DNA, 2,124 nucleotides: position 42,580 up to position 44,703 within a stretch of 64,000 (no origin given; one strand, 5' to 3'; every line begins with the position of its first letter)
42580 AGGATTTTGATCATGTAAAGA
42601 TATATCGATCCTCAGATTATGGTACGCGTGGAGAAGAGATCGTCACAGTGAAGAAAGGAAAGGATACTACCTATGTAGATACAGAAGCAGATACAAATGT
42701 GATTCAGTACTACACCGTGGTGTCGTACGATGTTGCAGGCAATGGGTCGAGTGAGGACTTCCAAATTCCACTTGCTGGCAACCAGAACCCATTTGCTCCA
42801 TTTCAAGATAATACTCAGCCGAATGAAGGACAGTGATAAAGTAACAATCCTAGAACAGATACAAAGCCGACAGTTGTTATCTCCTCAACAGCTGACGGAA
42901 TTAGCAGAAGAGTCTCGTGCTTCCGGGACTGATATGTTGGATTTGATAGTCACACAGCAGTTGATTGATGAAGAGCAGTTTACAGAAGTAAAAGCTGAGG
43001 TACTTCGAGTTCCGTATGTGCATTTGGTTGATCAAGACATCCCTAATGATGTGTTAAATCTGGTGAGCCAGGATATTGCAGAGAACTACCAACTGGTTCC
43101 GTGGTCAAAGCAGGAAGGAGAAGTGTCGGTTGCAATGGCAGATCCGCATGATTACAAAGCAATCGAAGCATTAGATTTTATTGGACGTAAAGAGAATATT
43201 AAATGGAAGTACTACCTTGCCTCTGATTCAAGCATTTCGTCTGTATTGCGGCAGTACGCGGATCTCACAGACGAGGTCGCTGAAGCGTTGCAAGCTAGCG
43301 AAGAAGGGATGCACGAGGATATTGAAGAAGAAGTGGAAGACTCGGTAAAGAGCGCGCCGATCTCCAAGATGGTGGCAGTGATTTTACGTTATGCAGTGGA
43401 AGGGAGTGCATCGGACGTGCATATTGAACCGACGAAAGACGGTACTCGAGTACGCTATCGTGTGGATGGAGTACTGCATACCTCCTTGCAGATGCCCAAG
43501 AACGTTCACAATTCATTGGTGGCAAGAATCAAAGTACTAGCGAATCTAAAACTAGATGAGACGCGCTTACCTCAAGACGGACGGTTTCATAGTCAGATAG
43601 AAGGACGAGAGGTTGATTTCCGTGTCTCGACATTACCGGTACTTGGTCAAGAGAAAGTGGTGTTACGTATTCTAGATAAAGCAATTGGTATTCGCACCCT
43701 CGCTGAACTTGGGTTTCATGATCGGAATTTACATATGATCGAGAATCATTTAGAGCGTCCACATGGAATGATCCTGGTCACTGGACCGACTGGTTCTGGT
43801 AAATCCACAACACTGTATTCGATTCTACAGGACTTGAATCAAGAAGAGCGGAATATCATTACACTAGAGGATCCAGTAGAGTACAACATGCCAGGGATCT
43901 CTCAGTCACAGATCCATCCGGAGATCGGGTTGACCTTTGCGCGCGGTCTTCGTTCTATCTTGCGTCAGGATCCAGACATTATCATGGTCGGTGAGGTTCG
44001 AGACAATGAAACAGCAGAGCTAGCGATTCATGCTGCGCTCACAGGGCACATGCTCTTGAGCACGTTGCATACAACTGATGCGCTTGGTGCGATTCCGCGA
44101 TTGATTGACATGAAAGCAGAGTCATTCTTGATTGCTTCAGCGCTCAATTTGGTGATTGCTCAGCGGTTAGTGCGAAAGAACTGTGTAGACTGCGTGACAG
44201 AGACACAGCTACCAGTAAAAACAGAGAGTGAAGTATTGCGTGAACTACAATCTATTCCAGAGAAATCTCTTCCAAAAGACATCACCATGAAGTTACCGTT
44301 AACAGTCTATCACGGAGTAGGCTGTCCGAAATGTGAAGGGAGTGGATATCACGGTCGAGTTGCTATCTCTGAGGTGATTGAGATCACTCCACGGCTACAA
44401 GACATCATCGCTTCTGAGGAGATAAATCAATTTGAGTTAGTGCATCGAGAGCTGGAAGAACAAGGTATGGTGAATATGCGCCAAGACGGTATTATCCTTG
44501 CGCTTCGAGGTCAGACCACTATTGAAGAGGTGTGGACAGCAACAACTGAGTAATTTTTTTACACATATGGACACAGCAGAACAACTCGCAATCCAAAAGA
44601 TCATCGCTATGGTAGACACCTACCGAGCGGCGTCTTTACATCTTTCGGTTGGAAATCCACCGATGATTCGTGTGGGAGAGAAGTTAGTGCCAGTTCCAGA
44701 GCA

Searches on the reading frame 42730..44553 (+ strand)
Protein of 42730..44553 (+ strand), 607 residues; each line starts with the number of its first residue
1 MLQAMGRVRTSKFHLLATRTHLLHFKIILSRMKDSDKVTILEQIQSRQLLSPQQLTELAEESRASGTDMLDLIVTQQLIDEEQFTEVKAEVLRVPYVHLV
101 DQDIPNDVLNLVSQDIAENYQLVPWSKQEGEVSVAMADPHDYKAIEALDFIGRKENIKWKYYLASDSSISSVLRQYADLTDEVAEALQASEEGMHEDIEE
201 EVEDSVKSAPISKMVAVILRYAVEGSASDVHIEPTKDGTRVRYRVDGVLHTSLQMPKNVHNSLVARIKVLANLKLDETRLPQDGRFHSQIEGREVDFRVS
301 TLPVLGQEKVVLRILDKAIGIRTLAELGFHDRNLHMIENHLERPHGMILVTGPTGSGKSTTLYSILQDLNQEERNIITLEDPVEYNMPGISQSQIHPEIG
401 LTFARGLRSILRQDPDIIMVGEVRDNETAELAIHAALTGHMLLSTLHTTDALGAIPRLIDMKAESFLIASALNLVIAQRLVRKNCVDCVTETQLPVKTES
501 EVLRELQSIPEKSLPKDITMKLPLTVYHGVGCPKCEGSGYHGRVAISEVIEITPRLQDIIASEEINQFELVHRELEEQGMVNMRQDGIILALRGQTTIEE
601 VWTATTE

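Call 3: search_protein_families(library=pfam, proteins=[window:42730-44553:+], max_evalue=0.01)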
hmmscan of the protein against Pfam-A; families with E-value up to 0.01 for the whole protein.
window:42730-44553:+ (607 aa): 15 families
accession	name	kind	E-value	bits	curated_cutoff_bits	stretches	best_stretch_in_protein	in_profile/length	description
PF00437.27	T2SSE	-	5.2e-126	420.7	24.9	1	206-601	3-368/370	Type II/IV secretion system protein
PF05157.20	MshEN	-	1.9e-16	60.2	23.1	1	92-180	1-87/90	MshEN domain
PF13401.12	AAA_22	-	4.1e-06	27.6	27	1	344-407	4-62/130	AAA domain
PF13191.12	AAA_16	-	9.7e-06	26.6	32.6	1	334-442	9-113/167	AAA ATPase domain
PF25199.1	nSTAND_NTPase5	-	0.0001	22.6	34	1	342-382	38-79/145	Novel STAND NTPase 5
PF13555.12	AAA_29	-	0.00064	19.9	27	1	343-362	20-39/61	P-loop containing region of AAA domain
PF20720.3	nSTAND3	-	0.00083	19.5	27.2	1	344-384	16-56/155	Novel STAND NTPase 3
PF13173.12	AAA_14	-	0.00094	19.6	27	1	347-388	4-46/129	AAA domain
PF00005.33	ABC_tran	-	0.0012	19.9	25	1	347-403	13-65/137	ABC transporter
PF12775.13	AAA_7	-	0.0039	17.2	25.8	1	336-378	25-66/181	P-loop containing dynein motor region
PF13086.12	AAA_11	-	0.0065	16.7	27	0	332-371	5-43/257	AAA domain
PF13604.12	AAA_30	-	0.0068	16.6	27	0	335-378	8-51/191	AAA domain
PF01637.24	ATPase_2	-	0.0077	16.5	33.2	0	332-377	6-52/225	ATPase domain predominantly from Archaea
PF13476.12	AAA_23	-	0.0091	17.1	27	0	344-365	18-39/201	AAA domain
PF03215.21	Rad17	-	0.0097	16.3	23.8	0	324-370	18-70/186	Rad17 P-loop domain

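Call 4: search_protein_families(library=ncbifam, proteins=[window:42730-44553:+], max_evalue=0.01)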
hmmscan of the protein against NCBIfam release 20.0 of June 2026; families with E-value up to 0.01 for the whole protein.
window:42730-44553:+ (607 aa): 25 families
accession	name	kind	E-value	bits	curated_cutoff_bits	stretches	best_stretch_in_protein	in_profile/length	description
TIGR02538.1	type_IV_pilB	equivalog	3.9e-158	527.6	675.65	1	41-606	3-563/564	type IV-A pilus assembly ATPase PilB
TIGR02533.1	type_II_gspE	equivalog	3e-155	517.6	630.25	1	115-604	7-485/486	type II secretion system ATPase GspE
NF007755.0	PRK10436.1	equivalog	2.3e-130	435.4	617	1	115-602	12-456/465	type II secretion system protein GspE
NF053534.1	T4PilAsmATPsTfpB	equivalog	8.5e-130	433.9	850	1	34-603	24-580/584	type IV pilus assembly ATPase TfpB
NF041000.1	ATPase_ComGA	equivalog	5.3e-77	258.4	300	1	218-482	3-266/267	competence type IV pilus ATPase ComGA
TIGR01420.1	pilT_fam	subfamily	3.1e-58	197.6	319.1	1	217-494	4-282/343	PilT/PilU family type 4a pilus ATPase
TIGR02525.1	plasmid_TraJ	equivalog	8.2e-29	100.7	368.3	1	311-483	121-300/372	plasmid transfer ATPase TraJ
TIGR02524.1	dot_icm_DotB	equivalog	2e-24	86.5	463.3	1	344-490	133-289/358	Dot/Icm type IV secretion system ATPase DotB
NF058587.1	archaellum_moto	equivalog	1.5e-15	57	550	1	347-461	277-396/527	archaellum flagellar ATPase motor FlaI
TIGR02782.1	TrbB_P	equivalog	1e-14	54.6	304.55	1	344-477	135-277/303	P-type conjugative transfer ATPase TrbB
NF010469.0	PRK13894.1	subfamily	1.7e-13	50.6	508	1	314-459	115-265/320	conjugal transfer ATPase TrbB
TIGR02788.1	VirB11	equivalog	5.2e-13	48.7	249.95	1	347-489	146-291/308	P-type DNA transfer ATPase VirB11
TIGR03819.1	heli_sec_ATPase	hypoth_equivalog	1.6e-12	47.3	373.15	1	260-472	96-311/340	TadA family conjugal transfer-associated ATPase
NF010407.0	PRK13833.1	subfamily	5.3e-12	45.8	499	1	347-465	146-266/323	conjugal transfer protein TrbB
NF053672.1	bindosome_BasE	exception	2.2e-09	36.6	1000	1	270-460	203-390/512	bindosome assembly system ATPase subunit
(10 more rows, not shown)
